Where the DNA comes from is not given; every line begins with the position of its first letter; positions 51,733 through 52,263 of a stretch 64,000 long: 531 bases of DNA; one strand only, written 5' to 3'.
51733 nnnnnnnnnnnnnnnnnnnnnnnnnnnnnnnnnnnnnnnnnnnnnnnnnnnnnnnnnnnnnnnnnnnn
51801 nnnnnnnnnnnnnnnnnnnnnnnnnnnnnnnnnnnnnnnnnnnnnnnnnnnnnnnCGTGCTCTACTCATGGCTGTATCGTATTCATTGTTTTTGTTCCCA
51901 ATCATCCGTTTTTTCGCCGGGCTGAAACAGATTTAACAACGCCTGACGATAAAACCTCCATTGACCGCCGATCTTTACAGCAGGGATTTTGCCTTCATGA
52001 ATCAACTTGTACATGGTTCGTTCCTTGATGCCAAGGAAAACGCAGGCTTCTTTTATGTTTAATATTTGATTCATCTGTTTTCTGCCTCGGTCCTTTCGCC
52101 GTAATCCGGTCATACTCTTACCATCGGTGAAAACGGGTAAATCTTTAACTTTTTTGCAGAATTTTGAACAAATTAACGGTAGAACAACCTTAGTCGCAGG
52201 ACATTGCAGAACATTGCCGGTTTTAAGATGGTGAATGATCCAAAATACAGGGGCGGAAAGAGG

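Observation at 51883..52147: Paralogous excisionase-type HTH proteins placed in late flagellar operons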

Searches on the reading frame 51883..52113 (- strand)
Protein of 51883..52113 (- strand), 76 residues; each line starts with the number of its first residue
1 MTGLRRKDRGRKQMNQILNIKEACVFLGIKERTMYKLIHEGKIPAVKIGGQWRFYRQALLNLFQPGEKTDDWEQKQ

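Call 4: search_protein_families(library=pfam, proteins=[window:51883-52113:-], max_evalue=0.01)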
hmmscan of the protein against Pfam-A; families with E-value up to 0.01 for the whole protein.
window:51883-52113:- (76 aa): 1 family
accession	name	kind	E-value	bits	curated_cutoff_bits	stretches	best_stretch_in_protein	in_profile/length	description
PF12728.13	HTH_17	-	1.2e-15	57.9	27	1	18-62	2-46/51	Helix-turn-helix domain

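Call 11: find_homologous_proteins(query=window:51883-52113:-, max_evalue=0.001)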
Query window:51883-52113:- (76 aa): 4 proteins with E <= 0.001 among 4 candidates.
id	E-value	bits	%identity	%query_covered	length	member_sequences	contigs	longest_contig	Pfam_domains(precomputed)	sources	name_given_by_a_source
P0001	1.0e-35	138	100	83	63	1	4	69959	PF12728.14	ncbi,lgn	ncbi:MAG: helix-turn-helix domain-containing protein [Fidelibacterota bacterium]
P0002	5.7e-17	79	61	79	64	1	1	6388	PF12728.14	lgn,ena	-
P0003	1.1e-14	72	69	64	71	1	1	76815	PF12728.14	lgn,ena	-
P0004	5.5e-14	69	61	74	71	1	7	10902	PF12728.14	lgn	-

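Call 13: find_encoding_contigs(protein=P0002, flank=10000, max_places=4)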
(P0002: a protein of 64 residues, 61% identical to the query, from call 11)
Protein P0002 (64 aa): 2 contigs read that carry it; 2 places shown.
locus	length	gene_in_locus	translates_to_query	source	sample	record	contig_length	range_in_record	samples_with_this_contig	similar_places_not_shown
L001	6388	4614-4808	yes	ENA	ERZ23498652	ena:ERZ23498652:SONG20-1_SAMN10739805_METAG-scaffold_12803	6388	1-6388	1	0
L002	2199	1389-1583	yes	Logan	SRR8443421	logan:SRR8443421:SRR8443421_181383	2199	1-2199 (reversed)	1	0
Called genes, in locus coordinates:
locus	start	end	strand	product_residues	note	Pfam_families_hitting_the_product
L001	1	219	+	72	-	?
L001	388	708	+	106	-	PF02561:FliS (faint)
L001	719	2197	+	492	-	PF02465:FliD_N, PF07195:FliD_C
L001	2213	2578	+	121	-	PF03646:FlaG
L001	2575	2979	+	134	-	-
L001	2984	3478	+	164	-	-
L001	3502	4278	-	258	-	PF00512:HisKA (weak)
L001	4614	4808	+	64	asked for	PF12728:HTH_17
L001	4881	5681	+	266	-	PF01618:MotA_ExbB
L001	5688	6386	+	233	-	?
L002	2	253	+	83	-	?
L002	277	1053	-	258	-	PF00512:HisKA (weak)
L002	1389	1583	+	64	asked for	PF12728:HTH_17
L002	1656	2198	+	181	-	?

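Call 14: find_encoding_contigs(protein=P0003, flank=10000, max_places=4)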
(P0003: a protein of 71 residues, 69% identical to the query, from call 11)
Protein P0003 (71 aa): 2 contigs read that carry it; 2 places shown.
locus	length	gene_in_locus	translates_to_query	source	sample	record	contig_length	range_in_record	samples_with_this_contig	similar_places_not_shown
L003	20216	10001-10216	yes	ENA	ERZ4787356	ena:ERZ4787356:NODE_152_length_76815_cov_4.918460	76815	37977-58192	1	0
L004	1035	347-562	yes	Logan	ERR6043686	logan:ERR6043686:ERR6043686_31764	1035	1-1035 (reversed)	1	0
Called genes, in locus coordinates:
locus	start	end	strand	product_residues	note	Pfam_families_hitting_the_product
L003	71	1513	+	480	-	PF00515:TPR_1 (faint), PF07719:TPR_2 (faint), PF13181:TPR_8 (faint), PF13371:TPR_9 (weak), PF13414:TPR_11 (faint), PF13424:TPR_12 (weak), PF14559:TPR_19, PF13469:Sulfotransfer_3, +6 more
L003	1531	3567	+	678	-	PF00535:Glycos_transf_2, PF07719:TPR_2 (faint)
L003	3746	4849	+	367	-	PF00669:Flagellin_N, PF00700:Flagellin_C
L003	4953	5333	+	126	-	PF03646:FlaG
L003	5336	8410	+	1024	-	PF02465:FliD_N, PF07195:FliD_C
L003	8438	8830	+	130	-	PF02561:FliS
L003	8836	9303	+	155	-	PF05130:FlgN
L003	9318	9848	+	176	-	PF04316:FlgM (weak)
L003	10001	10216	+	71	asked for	PF12728:HTH_17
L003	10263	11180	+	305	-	PF08668:HDOD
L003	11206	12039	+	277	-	PF03705:CheR_N, PF01739:CheR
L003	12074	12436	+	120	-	PF00072:Response_reg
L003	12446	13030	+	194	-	PF04344:CheZ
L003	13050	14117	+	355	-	PF13487:HD_5, PF01966:HD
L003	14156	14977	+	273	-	PF01618:MotA_ExbB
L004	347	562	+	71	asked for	PF12728:HTH_17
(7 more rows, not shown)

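Call 15: find_encoding_contigs(protein=P0004, flank=10000, max_places=4)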
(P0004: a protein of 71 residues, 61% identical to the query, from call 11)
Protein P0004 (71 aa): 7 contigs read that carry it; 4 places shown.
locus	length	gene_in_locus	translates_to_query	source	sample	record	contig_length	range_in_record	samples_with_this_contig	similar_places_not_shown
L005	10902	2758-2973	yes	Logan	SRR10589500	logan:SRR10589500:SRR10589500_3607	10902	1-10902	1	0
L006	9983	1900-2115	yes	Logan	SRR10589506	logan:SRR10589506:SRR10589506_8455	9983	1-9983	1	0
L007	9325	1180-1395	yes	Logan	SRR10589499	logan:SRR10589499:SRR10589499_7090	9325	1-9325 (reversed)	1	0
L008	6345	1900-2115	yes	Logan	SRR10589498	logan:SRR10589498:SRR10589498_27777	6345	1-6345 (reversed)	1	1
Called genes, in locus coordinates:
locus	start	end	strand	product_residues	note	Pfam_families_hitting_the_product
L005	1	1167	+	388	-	?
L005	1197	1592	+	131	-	PF02561:FliS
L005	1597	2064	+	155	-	PF05130:FlgN (weak)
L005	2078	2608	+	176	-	PF04316:FlgM (weak)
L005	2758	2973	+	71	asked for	PF12728:HTH_17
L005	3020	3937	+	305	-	PF08668:HDOD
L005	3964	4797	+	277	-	PF03705:CheR_N, PF01739:CheR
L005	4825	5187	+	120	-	PF00072:Response_reg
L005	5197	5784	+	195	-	PF04344:CheZ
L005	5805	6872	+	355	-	PF13487:HD_5, PF01966:HD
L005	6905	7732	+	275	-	PF01618:MotA_ExbB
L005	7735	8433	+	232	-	PF13677:MotB_plug, PF00691:OmpA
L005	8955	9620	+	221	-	PF00589:Phage_integrase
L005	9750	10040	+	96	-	-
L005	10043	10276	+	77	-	-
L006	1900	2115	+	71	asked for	PF12728:HTH_17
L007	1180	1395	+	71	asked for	PF12728:HTH_17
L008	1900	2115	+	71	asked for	PF12728:HTH_17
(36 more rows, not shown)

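Call 43: find_related_loci(query=A2, collection=metagenome_contigs, flank=7000)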
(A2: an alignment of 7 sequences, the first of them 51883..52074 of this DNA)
Query A2 (63 aa) in metagenome_contigs; peptide patterns used: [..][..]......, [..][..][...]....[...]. (x = any residue, [..] = any of these).
445 stretches matched a pattern; 310 encode a relative of the query (tblastn E <= 1e-3); the best 80 are kept; 80 distinct loci.
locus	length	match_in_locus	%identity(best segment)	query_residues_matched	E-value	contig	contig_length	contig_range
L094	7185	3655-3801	63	3-51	4e-20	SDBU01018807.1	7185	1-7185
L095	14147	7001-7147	67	3-51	4e-20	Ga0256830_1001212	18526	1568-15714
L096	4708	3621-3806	53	2-63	4e-19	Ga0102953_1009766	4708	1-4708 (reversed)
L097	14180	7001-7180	58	2-60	3e-18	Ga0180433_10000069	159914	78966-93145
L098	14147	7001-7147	63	3-51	4e-18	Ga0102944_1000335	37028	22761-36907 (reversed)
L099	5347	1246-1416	60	4-58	4e-18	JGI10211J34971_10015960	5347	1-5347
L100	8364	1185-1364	53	3-62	5e-18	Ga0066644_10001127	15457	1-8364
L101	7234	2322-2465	65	3-50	1e-17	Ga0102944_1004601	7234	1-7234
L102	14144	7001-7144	63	3-50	2e-17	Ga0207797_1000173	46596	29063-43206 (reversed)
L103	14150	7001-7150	62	2-51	2e-17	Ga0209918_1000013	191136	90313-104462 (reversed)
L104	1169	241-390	52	2-51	2e-15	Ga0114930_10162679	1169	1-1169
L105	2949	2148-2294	58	1-50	5e-15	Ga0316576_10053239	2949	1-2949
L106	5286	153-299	58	1-50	5e-15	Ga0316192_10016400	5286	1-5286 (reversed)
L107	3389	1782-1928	58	1-50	5e-15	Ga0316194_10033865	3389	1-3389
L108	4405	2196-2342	58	1-50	5e-15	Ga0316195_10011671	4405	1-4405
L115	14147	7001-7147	58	1-50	5e-15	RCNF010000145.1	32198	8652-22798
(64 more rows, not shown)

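Call 47: search_protein_families(library=pfam, proteins=[L095:7226-8581:+, L095:2175-6464:-, L115:7001-7714:+, L115:7843-8409:+, L115:8328-9146:+, L115:5254-6492:-], max_evalue=0.0001)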
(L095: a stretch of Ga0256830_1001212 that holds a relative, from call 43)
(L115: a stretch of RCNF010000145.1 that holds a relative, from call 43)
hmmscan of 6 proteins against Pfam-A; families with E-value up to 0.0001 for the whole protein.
L095:7226-8581:+ (451 aa): 5 families
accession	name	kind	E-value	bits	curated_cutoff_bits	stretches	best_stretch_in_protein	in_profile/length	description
PF13487.12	HD_5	-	9.4e-32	110.5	27.2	1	208-372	2-170/170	HD domain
PF01966.28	HD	-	6.4e-16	59.1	22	1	222-343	3-116/116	HD domain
PF00072.30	Response_reg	-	5.5e-12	46.3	30.2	1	13-122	1-110/111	Response regulator receiver domain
PF23198.2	PDE8A_N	-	2.7e-06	27.8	29.6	1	9-119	8-117/147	PDE8A-like, N-terminal domain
PF08668.18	HDOD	-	4.7e-05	23.4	22.9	0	222-265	97-138/196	HDOD domain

L095:2175-6464:- (1429 aa): 12 families
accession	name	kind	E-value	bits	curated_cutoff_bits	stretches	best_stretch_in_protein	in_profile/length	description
PF00989.32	PAS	-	9.1e-77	254.8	22.6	5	940-1046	6-113/113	PAS fold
PF13426.13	PAS_9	-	1.2e-76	254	27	5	946-1048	2-103/103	PAS domain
PF08447.18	PAS_3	-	3.4e-51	171.9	25.6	3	179-265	4-89/89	PAS fold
PF00072.30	Response_reg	-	5.9e-42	142.8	30.2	2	5-114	2-107/111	Response regulator receiver domain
PF08448.16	PAS_4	-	2.6e-41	140.8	23.1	2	290-397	2-110/110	PAS fold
PF13188.13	PAS_8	-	8.8e-39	130.6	21.8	3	584-627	2-45/65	PAS domain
PF02518.31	HATPase_c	-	8.8e-24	84.5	26.4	1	1171-1293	1-110/111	Histidine kinase-, DNA gyrase B-, and HSP90-like ATPase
PF24820.1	Diguanyl_cycl_sensor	-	1.6e-14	54.2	28.1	1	289-337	2-50/109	Diguanylate cyclase-like sensor domain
PF14598.12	PAS_11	-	3e-11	43.7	25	0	600-694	10-101/109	PAS domain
PF00512.31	HisKA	-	6.1e-09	36.2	26.9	1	1066-1128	3-64/66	His Kinase A (phospho-acceptor) domain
PF13596.12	PAS_10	-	8e-08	33.3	22.1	0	287-393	3-106/106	PAS domain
PF12860.13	PAS_7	-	4.8e-05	23.9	27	0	289-399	1-114/115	PAS fold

L115:7001-7714:+ (237 aa): 2 families
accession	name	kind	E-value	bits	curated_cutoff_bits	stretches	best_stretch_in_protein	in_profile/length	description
PF00359.27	PTS_EIIA_2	-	2.7e-24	86.2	27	1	75-217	1-141/144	Phosphoenolpyruvate-dependent sugar phosphotransferase system, EIIA 2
PF12728.13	HTH_17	-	8e-17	61.7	27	1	4-51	1-48/51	Helix-turn-helix domain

L115:7843-8409:+ (188 aa): 1 family
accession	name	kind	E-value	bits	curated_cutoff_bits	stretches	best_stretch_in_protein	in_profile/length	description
PF13521.12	AAA_28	-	3.4e-13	50.6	27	1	2-158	1-160/164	AAA domain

L115:8328-9146:+ (272 aa): 2 families
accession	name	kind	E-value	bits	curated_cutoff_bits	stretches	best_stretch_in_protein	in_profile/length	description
PF03641.19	Lysine_decarbox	-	2.5e-17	63.7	27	1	147-251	25-129/131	Possible lysine decarboxylase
PF18306.6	LDcluster4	-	9.5e-08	32.2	26.3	1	78-195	2-114/151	SLOG cluster4 family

L115:5254-6492:- (412 aa): 2 families
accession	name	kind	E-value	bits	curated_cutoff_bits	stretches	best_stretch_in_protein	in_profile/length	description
PF00109.32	ketoacyl-synt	-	1.1e-56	192.7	20.8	1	3-246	2-252/252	Beta-ketoacyl synthase, N-terminal domain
PF02801.28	Ketoacyl-synt_C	-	1.9e-36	125.1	20.8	1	254-368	1-118/119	Beta-ketoacyl synthase, C-terminal domain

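Call 54: search_protein_families(library=ncbifam, proteins=[window:51883-52074:-], max_evalue=0.01)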
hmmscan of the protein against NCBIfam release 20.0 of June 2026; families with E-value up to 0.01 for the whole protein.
window:51883-52074:- (63 aa): 4 families
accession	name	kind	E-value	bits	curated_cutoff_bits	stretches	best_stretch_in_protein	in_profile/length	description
TIGR01764.1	excise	domain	9.7e-15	54.7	28.8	1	6-46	3-43/49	excisionase family DNA-binding protein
NF047737.1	antiphage_MADS1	equivalog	1.3e-13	50.9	80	1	3-44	2-43/49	methylation-associated defense system helix-turn-helix domain-containing protein MAD1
NF040990.2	MamR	equivalog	0.00011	22.4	100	1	2-50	41-89/91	magnetosome protein MamR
NF033518.0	transpos_IS607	equivalog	0.0036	16.8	110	1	9-56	2-50/187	IS607 family transposase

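Call 55: search_protein_families(library=phrogs, proteins=[window:51883-52074:-], max_evalue=0.01)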
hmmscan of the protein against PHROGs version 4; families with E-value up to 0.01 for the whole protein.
window:51883-52074:- (63 aa): 15 families
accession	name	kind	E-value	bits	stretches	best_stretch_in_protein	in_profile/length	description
phrog_25665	-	integration and excision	1.1e-09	39.4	1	2-56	23-77/93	excisionase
phrog_66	-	integration and excision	9.4e-07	29.8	1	2-50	91-140/412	excisionase and transcriptional regulator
phrog_7338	-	unknown function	1.4e-06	29.5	1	2-51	28-78/87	-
phrog_2907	-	integration and excision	5.6e-06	27.8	1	1-45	3-49/117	excisionase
phrog_6401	-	DNA, RNA and nucleotide metabolism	6.7e-06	26.9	1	3-48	8-54/64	DNA binding protein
phrog_15534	-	DNA, RNA and nucleotide metabolism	1.8e-05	26.2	1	3-49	42-87/93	HTH DNA binding protein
phrog_10045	-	DNA, RNA and nucleotide metabolism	1.9e-05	25.4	1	2-50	18-67/74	HTH DNA binding protein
phrog_25262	-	unknown function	2e-05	25.5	1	3-46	33-76/106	-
phrog_1840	-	integration and excision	3.4e-05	25.2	1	8-46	10-49/90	excisionase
phrog_668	-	DNA, RNA and nucleotide metabolism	9.7e-05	23.1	1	3-46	62-106/181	HTH DNA binding protein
phrog_2655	-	integration and excision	0.00028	21.6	1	2-46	112-160/181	excisionase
phrog_4691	-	integration and excision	0.005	17.9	1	2-43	16-58/78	excisionase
phrog_629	-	integration and excision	0.0059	17.6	1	17-46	21-52/82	excisionase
phrog_6620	-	integration and excision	0.0084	16.7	1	5-50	2-48/201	transposase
phrog_7735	-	integration and excision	0.0088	17.4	1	2-54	3-54/99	excisionase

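Call 64: find_homologous_proteins(query=A2, max_evalue=1e-8)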
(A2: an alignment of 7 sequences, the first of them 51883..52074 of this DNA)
Query A2 (7 sequences) (63 aa, profile of the alignment): 679 proteins with E <= 1e-8 among 1450 candidates; the best 120 are listed.
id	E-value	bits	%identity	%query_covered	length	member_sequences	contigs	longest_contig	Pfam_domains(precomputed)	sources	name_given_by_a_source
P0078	3.9e-32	127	67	76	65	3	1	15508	PF12728.14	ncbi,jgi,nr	ncbi:MAG: helix-turn-helix domain-containing protein [FCB group bacterium]|nr:helix-turn-helix domai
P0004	7.7e-31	123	61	89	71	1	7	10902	PF12728.14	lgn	-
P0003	2.7e-30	122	69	78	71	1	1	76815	PF12728.14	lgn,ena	-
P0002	5.3e-30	121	61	95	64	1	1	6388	PF12728.14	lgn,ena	-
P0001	1.1e-29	120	100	100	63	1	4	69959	PF12728.14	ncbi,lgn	ncbi:MAG: helix-turn-helix domain-containing protein [Fidelibacterota bacterium]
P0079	7.3e-27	111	61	92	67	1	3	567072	PF12728.14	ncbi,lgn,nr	ncbi:MAG: helix-turn-helix domain-containing protein [Candidatus Marinimicrobia bacterium]|nr:helix-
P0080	9.1e-27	110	63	78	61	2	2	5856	PF12728.14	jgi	-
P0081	9.1e-27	110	56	97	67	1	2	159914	PF12728.14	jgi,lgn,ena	-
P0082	1.7e-26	109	63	78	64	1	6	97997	PF12728.14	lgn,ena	-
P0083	1.7e-26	109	67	90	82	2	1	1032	PF12728.14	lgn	-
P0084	2.6e-26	109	61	89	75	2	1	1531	PF12728.14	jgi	-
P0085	3.2e-26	109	63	78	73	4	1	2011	PF12728.14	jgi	-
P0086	3.4e-26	108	63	78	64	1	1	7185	PF12728.14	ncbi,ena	-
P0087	4.9e-26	108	65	78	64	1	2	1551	PF12728.14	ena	-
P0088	5.2e-26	108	65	78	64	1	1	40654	PF12728.14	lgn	-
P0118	5.7e-22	95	50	89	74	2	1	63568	PF12728.14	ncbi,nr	ncbi:MAG: helix-turn-helix domain-containing protein [FCB group bacterium]|nr:helix-turn-helix domai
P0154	1.6e-19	87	55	89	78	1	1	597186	PF12728.14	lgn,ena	-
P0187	6.3e-18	82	57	87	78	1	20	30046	PF12728.14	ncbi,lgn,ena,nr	ncbi:MAG: helix-turn-helix domain-containing protein [Candidatus Marinimicrobia bacterium]|nr:helix-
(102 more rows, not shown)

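Call 65: find_encoding_contigs(protein=P0079, flank=6000, max_places=1)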
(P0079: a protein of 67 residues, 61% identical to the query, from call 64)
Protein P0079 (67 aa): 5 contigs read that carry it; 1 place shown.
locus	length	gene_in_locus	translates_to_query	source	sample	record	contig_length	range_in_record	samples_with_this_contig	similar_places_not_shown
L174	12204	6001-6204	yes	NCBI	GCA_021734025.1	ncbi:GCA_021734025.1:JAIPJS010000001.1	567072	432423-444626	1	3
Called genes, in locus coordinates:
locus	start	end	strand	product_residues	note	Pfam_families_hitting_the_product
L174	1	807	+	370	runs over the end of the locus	PF00669:Flagellin_N, PF00700:Flagellin_C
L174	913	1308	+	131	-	PF03646:FlaG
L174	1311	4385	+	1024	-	PF02465:FliD_N, PF07195:FliD_C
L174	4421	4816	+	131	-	PF02561:FliS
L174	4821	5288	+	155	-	PF05130:FlgN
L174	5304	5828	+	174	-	PF04316:FlgM (weak)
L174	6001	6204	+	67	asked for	PF12728:HTH_17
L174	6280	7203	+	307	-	PF08668:HDOD, PF01966:HD (faint)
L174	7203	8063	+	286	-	PF03705:CheR_N, PF01739:CheR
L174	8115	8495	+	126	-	PF00072:Response_reg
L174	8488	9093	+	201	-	PF04344:CheZ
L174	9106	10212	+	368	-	PF13487:HD_5, PF01966:HD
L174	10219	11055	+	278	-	PF01618:MotA_ExbB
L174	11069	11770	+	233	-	PF13677:MotB_plug, PF00691:OmpA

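Call 66: find_encoding_contigs(protein=P0154, flank=6000, max_places=1)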
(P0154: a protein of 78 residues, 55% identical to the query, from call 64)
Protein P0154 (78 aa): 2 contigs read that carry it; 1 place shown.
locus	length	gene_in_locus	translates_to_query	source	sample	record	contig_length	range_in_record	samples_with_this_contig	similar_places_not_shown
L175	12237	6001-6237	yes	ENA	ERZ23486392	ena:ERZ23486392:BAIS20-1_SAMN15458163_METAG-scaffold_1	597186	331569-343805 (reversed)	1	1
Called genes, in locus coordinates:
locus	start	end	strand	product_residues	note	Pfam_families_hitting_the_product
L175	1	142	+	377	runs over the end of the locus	PF00669:Flagellin_N, PF00700:Flagellin_C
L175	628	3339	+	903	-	PF02465:FliD_N, PF07196:Flagellin_IN (weak), PF07195:FliD_C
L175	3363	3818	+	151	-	PF02561:FliS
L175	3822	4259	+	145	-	PF05130:FlgN (weak)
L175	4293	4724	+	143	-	-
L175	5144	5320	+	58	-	-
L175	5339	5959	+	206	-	-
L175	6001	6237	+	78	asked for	PF12728:HTH_17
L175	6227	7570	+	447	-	PF02985:HEAT (faint), PF12717:Cnd1 (faint), PF13513:HEAT_EZ (faint), PF13646:HEAT_2, PF03130:HEAT_PBS (faint), PF13646:HEAT_2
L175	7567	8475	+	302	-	PF08668:HDOD, PF01966:HD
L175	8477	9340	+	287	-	PF03705:CheR_N, PF13649:Methyltransf_25 (faint), PF01739:CheR, PF13489:Methyltransf_23 (weak), PF08242:Methyltransf_12 (weak)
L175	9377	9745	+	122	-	PF00072:Response_reg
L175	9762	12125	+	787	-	PF01627:Hpt, PF02895:H-kinase_dim, PF02518:HATPase_c, PF01584:CheW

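Call 67: find_encoding_contigs(protein=P0118, flank=6000, max_places=1)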
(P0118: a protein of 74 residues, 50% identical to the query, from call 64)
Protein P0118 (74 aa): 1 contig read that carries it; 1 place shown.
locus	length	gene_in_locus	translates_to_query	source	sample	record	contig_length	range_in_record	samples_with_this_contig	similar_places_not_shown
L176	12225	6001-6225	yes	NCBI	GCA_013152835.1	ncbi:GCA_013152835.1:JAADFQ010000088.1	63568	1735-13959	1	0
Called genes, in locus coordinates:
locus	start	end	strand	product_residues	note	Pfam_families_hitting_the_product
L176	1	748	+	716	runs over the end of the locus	-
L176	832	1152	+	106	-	PF14128:DUF4295 (weak)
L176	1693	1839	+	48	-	-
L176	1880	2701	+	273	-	PF00669:Flagellin_N, PF00700:Flagellin_C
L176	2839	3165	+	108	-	PF02561:FliS (weak)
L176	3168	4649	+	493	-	PF02465:FliD_N, PF07195:FliD_C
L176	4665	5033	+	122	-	PF03646:FlaG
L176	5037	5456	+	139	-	-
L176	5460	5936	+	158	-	-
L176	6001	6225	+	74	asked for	PF12728:HTH_17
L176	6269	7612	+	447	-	PF00072:Response_reg, PF13487:HD_5, PF01966:HD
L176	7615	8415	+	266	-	PF01618:MotA_ExbB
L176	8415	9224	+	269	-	PF13677:MotB_plug, PF00691:OmpA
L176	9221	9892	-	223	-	PF00072:Response_reg, PF00512:HisKA (weak)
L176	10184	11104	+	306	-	PF08668:HDOD, PF01966:HD (weak)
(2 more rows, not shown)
